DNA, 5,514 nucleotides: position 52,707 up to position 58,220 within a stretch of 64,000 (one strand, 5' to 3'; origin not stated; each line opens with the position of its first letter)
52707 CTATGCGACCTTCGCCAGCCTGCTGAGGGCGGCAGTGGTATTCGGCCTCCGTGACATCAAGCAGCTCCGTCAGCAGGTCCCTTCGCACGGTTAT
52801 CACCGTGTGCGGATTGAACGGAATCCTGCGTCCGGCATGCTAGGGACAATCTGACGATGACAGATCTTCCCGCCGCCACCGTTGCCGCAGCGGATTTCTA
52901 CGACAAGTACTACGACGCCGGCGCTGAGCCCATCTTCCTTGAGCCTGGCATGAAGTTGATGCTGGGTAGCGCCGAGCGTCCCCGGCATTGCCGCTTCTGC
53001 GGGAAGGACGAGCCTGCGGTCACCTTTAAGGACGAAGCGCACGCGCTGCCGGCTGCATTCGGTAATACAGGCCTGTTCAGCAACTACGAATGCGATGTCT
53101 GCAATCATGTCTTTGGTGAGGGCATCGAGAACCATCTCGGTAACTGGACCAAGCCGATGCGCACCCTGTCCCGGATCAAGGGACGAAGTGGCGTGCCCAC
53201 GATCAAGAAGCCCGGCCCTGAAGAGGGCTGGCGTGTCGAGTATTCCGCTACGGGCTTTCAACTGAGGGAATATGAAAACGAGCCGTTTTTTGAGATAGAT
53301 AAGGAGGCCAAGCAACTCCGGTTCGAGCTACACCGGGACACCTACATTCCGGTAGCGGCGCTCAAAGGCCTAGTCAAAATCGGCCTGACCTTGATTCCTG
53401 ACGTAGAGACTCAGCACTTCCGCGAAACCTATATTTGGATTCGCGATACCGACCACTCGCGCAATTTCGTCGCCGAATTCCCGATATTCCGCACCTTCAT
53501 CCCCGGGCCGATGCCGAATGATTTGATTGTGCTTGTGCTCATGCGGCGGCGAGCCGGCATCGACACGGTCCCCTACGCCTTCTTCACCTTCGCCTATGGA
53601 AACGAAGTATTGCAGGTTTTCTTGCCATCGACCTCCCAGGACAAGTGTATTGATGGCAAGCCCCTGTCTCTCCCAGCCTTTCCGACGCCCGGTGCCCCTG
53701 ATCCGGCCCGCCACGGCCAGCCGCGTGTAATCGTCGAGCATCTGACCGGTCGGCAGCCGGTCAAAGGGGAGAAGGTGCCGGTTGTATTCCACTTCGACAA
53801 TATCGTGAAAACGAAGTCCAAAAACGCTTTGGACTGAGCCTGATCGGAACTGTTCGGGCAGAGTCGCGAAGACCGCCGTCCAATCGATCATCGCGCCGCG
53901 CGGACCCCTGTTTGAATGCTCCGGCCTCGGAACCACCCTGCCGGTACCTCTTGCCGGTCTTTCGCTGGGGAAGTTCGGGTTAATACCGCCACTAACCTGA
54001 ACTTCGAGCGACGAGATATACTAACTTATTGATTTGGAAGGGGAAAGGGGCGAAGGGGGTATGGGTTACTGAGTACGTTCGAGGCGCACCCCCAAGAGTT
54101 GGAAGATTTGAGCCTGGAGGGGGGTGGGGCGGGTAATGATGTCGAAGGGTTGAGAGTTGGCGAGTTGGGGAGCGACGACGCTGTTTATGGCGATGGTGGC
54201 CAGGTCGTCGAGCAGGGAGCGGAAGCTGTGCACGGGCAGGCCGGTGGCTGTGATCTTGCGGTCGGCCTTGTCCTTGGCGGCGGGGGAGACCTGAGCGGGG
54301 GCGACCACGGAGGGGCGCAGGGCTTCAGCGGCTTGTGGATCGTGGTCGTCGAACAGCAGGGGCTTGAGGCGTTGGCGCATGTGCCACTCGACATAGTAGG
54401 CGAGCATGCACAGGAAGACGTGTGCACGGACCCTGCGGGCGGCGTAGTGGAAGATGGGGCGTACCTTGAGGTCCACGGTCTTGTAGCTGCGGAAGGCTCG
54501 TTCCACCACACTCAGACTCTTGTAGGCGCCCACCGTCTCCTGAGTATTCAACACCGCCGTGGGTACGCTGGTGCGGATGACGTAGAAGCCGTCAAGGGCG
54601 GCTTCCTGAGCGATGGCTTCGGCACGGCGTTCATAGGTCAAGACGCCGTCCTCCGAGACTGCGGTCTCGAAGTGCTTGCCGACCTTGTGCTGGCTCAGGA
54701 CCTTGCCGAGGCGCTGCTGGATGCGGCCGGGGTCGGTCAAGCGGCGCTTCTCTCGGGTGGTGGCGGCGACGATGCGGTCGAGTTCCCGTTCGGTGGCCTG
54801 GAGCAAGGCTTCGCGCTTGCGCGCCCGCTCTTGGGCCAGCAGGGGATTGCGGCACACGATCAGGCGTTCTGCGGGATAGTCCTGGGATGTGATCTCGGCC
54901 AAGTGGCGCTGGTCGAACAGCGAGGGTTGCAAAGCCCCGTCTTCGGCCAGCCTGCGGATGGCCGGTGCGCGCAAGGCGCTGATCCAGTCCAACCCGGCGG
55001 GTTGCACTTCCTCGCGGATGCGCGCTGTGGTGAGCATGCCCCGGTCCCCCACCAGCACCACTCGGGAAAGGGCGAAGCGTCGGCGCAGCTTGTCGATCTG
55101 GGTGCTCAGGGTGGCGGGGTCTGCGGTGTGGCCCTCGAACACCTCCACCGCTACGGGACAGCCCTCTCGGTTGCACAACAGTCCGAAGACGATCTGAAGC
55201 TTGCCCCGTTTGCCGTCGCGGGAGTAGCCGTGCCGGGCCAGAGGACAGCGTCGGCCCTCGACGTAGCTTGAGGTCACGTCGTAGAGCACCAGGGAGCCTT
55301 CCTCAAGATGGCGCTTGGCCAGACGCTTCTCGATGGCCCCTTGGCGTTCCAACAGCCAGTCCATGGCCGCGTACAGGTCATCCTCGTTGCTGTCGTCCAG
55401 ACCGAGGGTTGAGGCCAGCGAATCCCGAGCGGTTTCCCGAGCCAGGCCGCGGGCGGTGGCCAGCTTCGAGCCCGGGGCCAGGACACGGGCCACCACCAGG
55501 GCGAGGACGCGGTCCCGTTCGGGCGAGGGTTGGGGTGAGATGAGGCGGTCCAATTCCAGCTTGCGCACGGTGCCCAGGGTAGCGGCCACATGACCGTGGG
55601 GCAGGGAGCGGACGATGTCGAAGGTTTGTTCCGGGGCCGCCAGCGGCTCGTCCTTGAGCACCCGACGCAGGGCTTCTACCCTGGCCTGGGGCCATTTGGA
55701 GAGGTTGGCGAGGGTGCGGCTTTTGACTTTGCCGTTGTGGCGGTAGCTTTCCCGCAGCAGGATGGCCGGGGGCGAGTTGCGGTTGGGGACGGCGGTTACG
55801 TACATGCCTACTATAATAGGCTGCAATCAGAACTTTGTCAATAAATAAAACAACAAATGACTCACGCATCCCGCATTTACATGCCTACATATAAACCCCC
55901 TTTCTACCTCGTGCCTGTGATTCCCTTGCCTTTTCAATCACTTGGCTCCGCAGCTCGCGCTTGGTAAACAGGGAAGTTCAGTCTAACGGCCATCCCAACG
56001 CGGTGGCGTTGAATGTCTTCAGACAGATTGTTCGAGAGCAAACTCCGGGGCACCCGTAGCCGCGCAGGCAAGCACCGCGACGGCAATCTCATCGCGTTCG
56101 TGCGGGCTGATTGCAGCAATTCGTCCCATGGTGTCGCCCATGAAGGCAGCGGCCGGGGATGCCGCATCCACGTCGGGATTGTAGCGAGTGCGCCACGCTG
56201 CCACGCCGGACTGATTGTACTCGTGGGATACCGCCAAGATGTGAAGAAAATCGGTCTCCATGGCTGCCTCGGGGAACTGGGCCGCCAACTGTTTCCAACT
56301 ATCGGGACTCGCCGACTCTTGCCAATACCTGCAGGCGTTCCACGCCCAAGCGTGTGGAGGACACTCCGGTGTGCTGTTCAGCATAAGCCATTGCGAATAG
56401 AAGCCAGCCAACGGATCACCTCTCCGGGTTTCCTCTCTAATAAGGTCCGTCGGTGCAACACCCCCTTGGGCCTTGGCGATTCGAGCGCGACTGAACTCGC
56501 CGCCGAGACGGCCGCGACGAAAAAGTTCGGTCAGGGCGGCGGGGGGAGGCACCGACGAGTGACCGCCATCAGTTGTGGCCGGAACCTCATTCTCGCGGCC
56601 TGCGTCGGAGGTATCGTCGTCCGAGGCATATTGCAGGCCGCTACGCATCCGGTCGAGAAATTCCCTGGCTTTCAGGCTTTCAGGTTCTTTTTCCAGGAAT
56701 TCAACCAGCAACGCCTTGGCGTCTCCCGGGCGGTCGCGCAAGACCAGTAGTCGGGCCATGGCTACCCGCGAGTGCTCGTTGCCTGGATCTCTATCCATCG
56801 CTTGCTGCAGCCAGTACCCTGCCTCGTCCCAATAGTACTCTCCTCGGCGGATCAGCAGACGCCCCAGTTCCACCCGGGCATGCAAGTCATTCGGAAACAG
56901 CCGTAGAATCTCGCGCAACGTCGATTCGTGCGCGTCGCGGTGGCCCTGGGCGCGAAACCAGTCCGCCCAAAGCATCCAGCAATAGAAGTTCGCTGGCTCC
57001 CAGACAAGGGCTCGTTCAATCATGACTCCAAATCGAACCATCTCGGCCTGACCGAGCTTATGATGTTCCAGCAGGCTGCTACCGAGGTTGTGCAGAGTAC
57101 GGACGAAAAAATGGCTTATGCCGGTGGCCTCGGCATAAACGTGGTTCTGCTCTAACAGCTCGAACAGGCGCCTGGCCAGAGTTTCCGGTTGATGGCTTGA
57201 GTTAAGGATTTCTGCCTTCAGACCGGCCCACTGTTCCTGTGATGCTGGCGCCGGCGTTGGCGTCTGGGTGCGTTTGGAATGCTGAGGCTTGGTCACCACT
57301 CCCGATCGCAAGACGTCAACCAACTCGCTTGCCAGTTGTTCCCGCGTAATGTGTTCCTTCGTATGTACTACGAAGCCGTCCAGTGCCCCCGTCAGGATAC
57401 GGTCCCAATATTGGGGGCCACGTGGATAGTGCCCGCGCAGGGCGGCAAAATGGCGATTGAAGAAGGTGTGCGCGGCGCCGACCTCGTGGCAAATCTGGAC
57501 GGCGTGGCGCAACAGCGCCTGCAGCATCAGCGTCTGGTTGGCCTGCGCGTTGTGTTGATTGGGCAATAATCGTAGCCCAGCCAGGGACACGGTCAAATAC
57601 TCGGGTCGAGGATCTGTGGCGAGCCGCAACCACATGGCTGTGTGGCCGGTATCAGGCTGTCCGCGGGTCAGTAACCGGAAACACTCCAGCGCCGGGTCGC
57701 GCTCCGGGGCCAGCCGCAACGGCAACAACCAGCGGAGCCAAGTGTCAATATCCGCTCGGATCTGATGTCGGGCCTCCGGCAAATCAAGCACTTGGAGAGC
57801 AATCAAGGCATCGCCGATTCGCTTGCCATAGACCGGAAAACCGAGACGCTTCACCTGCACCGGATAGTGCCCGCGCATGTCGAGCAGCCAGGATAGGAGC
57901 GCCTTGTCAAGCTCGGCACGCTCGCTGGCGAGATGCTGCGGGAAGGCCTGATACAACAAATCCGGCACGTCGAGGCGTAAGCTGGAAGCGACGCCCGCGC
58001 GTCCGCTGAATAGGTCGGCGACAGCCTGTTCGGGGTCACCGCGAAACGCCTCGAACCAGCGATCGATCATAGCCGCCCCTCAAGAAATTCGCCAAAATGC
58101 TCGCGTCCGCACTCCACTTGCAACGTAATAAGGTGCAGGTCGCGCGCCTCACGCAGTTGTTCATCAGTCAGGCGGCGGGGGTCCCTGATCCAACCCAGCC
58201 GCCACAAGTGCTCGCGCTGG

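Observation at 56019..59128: Translationally coupled two-gene operon of unknown function (353 aa, then 683-aa TPR protein): best candidate for an undescribed system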

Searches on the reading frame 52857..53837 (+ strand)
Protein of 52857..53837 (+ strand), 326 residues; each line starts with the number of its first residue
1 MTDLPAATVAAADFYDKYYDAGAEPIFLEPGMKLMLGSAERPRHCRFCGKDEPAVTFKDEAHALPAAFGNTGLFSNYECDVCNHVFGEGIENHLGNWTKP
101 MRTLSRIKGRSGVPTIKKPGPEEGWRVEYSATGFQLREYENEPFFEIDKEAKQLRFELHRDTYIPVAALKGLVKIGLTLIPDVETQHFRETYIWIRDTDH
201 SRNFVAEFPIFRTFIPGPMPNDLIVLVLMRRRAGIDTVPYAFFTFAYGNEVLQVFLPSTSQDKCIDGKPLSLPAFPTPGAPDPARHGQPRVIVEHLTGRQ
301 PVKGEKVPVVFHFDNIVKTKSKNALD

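Call 3: search_protein_families(library=pfam, proteins=[window:52857-53837:+], max_evalue=0.1)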
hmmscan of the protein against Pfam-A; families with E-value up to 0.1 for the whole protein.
window:52857-53837:+ (326 aa): 1 family
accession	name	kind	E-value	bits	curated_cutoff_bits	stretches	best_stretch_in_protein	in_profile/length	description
PF14279.12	HNH_5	-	4.5e-09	36.6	27.5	1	45-97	1-54/56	HNH endonuclease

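Call 4: search_protein_families(library=padloc, proteins=[window:52857-53837:+], max_evalue=0.1)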
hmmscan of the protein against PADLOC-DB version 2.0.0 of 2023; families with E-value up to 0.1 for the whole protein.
window:52857-53837:+ (326 aa): 0 families

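Call 5: search_protein_families(library=ncbifam, proteins=[window:52857-53837:+], max_evalue=0.1)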
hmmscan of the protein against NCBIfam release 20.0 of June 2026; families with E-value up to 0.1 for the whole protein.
window:52857-53837:+ (326 aa): 0 families

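Call 87: search_protein_families(library=phrogs, proteins=[window:52857-53837:+], max_evalue=0.01)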
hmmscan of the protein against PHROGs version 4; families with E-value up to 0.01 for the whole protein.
window:52857-53837:+ (326 aa): 1 family
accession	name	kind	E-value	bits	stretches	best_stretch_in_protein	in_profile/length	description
phrog_26663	-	unknown function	5.5e-47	161.5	1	13-282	8-270/324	-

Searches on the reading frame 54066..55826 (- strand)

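Call 3: search_protein_families(library=pfam, proteins=[window:54066-55826:-], max_evalue=0.1)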
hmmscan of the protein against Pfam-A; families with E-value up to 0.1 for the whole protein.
window:54066-55826:- (586 aa): 1 family
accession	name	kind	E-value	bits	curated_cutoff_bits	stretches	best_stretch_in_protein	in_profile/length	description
PF01609.27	DDE_Tnp_1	-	4.5e-13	49.8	23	1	178-477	5-198/200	Transposase DDE domain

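Call 5: search_protein_families(library=ncbifam, proteins=[window:54066-55826:-], max_evalue=0.1)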
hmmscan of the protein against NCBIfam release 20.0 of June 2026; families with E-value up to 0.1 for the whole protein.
window:54066-55826:- (586 aa): 2 families
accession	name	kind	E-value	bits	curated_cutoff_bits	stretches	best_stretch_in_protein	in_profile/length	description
NF033559.2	transpos_IS1634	equivalog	1.4e-99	334.3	100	1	34-580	1-481/483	IS1634 family transposase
NF033580.1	transpos_IS5_3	equivalog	0.0055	16.3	110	1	204-311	118-222/258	IS5 family transposase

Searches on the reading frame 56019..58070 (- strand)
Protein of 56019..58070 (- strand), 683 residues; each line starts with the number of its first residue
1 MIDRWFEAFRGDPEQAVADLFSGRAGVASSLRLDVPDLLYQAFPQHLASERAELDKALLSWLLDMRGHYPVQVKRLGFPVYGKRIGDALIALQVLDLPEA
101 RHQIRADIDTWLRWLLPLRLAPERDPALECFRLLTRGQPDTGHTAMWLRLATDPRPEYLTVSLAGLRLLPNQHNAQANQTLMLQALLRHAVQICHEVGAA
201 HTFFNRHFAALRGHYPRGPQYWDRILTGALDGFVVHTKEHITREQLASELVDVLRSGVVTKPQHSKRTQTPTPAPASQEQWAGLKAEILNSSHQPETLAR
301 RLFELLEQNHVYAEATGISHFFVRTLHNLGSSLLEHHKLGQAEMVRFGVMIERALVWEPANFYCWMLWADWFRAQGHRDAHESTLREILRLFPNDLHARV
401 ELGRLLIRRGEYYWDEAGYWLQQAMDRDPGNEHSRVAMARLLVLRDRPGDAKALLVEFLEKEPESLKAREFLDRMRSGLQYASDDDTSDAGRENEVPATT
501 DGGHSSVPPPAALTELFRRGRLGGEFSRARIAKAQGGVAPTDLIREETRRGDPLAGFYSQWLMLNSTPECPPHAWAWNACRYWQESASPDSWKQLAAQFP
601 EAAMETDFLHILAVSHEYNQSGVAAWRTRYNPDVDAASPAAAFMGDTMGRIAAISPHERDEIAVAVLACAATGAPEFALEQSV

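Call 3: search_protein_families(library=pfam, proteins=[window:56019-58070:-], max_evalue=0.1)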
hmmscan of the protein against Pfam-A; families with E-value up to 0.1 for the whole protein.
window:56019-58070:- (683 aa): 7 families
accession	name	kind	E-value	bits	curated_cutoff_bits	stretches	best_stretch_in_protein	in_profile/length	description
PF14559.12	TPR_19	-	1.6e-08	35.2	25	1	415-464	8-57/68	Tetratricopeptide repeat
PF13428.12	TPR_14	-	3.1e-06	27.8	23.5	1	365-405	4-44/44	Tetratricopeptide repeat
PF23914.1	TPR_CcmH_CycH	-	4.2e-05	23.9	42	1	327-438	13-127/158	Cytochrome c-type biogenesis protein H TPR domain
PF13431.12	TPR_17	-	0.00019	21.9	24.4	0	386-412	3-29/34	Tetratricopeptide repeat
PF13432.12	TPR_16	-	0.00058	20.7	32.7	1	372-431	7-64/65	Tetratricopeptide repeat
PF14561.12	TPR_20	-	0.016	15.9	25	0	421-463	11-53/90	Tetratricopeptide repeat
PF13371.12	TPR_9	-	0.054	13.9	35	1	384-441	17-72/73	Tetratricopeptide repeat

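Call 4: search_protein_families(library=padloc, proteins=[window:56019-58070:-], max_evalue=0.1)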
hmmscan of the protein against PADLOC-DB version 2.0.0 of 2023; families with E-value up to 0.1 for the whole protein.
window:56019-58070:- (683 aa): 0 families

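Call 5: search_protein_families(library=ncbifam, proteins=[window:56019-58070:-], max_evalue=0.1)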
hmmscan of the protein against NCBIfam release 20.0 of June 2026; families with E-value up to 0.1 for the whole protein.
window:56019-58070:- (683 aa): 2 families
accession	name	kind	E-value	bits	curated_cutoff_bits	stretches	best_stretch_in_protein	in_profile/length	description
TIGR02917.1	PEP_TPR_lipo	equivalog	7.6e-07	27.4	312.2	1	351-474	488-609/899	XrtA/PEP-CTERM system TPR-repeat protein PrsT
TIGR03939.1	PGA_TPR_OMP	equivalog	0.0007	17.9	366.65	0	409-471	97-159/800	poly-beta-1,6 N-acetyl-D-glucosamine export porin PgaA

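Call 7: find_homologous_proteins(query=window:56019-58070:-)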
Query window:56019-58070:- (683 aa): 321 proteins with E <= 0.001 among 8000 candidates; the best 120 are listed.
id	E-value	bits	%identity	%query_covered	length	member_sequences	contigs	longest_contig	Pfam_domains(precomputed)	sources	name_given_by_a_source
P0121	0.0e+0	1581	100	100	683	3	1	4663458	PF14559.13,PF13428.13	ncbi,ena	-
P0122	0.0e+0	1318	85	100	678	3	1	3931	PF14559.13,PF23914.2,PF13428.13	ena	-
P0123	0.0e+0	1257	80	100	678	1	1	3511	PF14559.13,PF13428.13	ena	-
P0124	0.0e+0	1244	82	100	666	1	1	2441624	PF14559.13,PF23914.2,PF13428.13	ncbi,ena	-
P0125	0.0e+0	1226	79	100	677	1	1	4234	PF14559.13,PF13428.13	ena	-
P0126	0.0e+0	1217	80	100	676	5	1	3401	PF14559.13,PF13431.13,PF13428.13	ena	-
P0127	0.0e+0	1036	68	99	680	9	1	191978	PF14559.13,PF23914.2,PF13428.13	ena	-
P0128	0.0e+0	1012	68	99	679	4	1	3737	PF14559.13,PF23914.2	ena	-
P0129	2.9e-297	1006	66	98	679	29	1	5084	PF14559.13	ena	-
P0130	5.2e-287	972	64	100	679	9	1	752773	PF14559.13,PF23914.2,PF13428.13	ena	-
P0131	3.3e-286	970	65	100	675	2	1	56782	PF14559.13,PF23914.2,PF13428.13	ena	-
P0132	1.3e-285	968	60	99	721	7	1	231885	PF14559.13,PF13431.13,PF23914.2,PF13428.13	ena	-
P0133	3.3e-282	956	60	99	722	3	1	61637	PF14559.13,PF23914.2,PF17874.8,PF13428.13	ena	-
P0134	3.0e-281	953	60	99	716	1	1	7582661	PF14559.13,PF24575.2,PF13431.13,PF23914.2,PF17874.8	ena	-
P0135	6.6e-281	952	64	100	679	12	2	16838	PF14559.13,PF13428.13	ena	-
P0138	5.8e-279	946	63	100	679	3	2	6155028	PF14559.13,PF23914.2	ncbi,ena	-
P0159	9.7e-273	925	63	100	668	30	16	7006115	-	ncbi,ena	-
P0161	2.7e-272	924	62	99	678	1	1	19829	PF14559.13,PF23914.2,PF13428.13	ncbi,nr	ncbi:MAG: hypothetical protein OXC31_01715 [Spirochaetaceae bacterium]|nr:hypothetical protein [Spir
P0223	3.5e-256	870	59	100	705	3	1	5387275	PF14559.13,PF23914.2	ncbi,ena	-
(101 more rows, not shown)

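Call 10: find_encoding_contigs(protein=P0121, flank=10000, max_places=3)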
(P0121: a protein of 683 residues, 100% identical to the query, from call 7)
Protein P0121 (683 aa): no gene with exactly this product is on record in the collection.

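Call 21: list_cluster_members(proteins=[P0121, P0065, P0067, P0075, P0116, P0120, P0159, P0138, P0223, P0161])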
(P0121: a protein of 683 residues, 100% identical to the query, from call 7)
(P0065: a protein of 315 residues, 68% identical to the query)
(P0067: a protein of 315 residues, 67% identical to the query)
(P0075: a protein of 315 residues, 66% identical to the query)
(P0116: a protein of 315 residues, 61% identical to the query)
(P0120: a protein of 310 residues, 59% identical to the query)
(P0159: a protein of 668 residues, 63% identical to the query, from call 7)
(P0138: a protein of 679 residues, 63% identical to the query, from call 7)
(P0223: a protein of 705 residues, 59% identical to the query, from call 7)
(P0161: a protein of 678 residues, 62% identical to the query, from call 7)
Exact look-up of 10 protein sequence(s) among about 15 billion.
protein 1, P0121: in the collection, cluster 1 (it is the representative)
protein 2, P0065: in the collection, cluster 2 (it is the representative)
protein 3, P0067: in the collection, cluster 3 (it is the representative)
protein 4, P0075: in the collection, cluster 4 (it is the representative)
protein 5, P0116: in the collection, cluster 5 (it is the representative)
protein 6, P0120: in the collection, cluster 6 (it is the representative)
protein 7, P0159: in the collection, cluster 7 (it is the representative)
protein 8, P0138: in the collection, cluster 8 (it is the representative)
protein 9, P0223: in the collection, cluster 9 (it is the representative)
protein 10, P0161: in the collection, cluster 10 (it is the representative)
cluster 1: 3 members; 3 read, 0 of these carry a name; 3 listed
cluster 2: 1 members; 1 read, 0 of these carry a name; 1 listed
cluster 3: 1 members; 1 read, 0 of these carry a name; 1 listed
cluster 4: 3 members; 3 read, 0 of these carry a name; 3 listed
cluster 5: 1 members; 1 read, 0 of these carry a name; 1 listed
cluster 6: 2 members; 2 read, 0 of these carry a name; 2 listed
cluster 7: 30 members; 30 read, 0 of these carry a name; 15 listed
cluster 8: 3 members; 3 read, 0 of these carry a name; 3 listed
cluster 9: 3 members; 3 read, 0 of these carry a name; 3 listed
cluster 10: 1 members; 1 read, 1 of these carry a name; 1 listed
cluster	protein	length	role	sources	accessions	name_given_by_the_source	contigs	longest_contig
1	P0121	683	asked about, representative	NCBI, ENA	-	-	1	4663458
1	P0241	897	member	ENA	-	-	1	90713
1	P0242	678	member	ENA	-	-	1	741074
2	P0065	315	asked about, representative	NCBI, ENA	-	-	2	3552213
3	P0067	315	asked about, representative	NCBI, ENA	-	-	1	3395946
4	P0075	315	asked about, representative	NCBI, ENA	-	-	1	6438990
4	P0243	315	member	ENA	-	-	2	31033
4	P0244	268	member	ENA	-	-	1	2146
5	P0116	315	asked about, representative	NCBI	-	-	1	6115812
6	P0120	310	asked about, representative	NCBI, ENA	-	-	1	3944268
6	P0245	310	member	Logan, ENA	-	-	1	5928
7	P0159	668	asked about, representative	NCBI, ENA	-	-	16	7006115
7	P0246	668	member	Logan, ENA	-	-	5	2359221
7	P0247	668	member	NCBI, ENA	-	-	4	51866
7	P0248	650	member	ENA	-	-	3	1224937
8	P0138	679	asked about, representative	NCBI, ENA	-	-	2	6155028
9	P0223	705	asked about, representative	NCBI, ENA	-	-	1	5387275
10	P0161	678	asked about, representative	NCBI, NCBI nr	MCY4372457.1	MAG: hypothetical protein OXC31_01715 [Spirochaetaceae bacterium] | hypothetical protein [Spirochaetaceae bacterium]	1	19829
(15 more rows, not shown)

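Call 72: search_solved_structures(query=A3, max_evalue=0.01)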
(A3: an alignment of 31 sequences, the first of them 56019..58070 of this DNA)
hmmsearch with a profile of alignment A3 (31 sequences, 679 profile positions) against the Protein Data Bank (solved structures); distinct sequences matched with E-value up to 0.01: 35.
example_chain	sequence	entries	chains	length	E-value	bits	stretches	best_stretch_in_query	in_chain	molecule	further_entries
7rqf_A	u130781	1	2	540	1e-14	57.3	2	382-468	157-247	TPR repeat-containing protein PA4667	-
8sxe_C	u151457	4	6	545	2.5e-14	56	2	382-467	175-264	TPR repeat-containing protein PA4667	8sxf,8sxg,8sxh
9qhb_A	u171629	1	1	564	1.1e-07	34.1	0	347-462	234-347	Engineered tetratricopeptide repeat protein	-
6eou_A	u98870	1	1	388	2.1e-07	33.2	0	348-469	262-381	UDP-N-acetylglucosamine--peptide N-acetylglucosaminyltransferase 110 kDa subunit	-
1w3b_A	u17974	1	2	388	2.4e-07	32.9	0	348-469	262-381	UDP-N-ACETYLGLUCOSAMINE--PEPTIDE N-ACETYLGLUCOSAMINYLTRANSFERASE 110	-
7yeh_B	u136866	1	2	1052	1.3e-06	30.6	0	348-477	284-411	UDP-N-acetylglucosamine--peptide N-acetylglucosaminyltransferase 110 kDa subunit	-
7ntf_A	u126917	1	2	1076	1.3e-06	30.6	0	348-477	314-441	Isoform 1 of UDP-N-acetylglucosamine--peptide N-acetylglucosaminyltransferase 110 kDa subu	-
7yea_A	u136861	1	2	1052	1.3e-06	30.5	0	348-477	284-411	UDP-N-acetylglucosamine--peptide N-acetylglucosaminyltransferase 110 kDa subunit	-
8bu0_A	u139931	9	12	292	2e-06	29.9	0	347-471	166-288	Consensus tetratricopeptide repeat protein | Crystal structure of an 8-repeat consensus TPR superhelix with Zinc. | Monomer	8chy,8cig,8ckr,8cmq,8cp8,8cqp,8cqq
2wqh_A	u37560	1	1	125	5.2e-06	28.5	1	359-471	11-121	CTPR3Y3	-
5dse_A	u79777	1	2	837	7.7e-06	28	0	360-477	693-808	Tetratricopeptide repeat protein 7B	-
9b9g_D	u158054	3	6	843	8e-06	27.9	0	360-477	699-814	Tetratricopeptide repeat protein 7B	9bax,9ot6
6bq1_B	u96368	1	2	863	8.8e-06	27.8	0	360-477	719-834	Tetratricopeptide repeat protein 7B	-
6g70_A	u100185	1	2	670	9.5e-06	27.7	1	350-485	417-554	Pre-mRNA-processing factor 39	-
6b85_J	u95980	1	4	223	1.2e-05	27.4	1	347-462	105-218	TMHC4_R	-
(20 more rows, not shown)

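Call 87: search_protein_families(library=phrogs, proteins=[window:56019-58070:-], max_evalue=0.01)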
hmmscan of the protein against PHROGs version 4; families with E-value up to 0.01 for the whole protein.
window:56019-58070:- (683 aa): 0 families
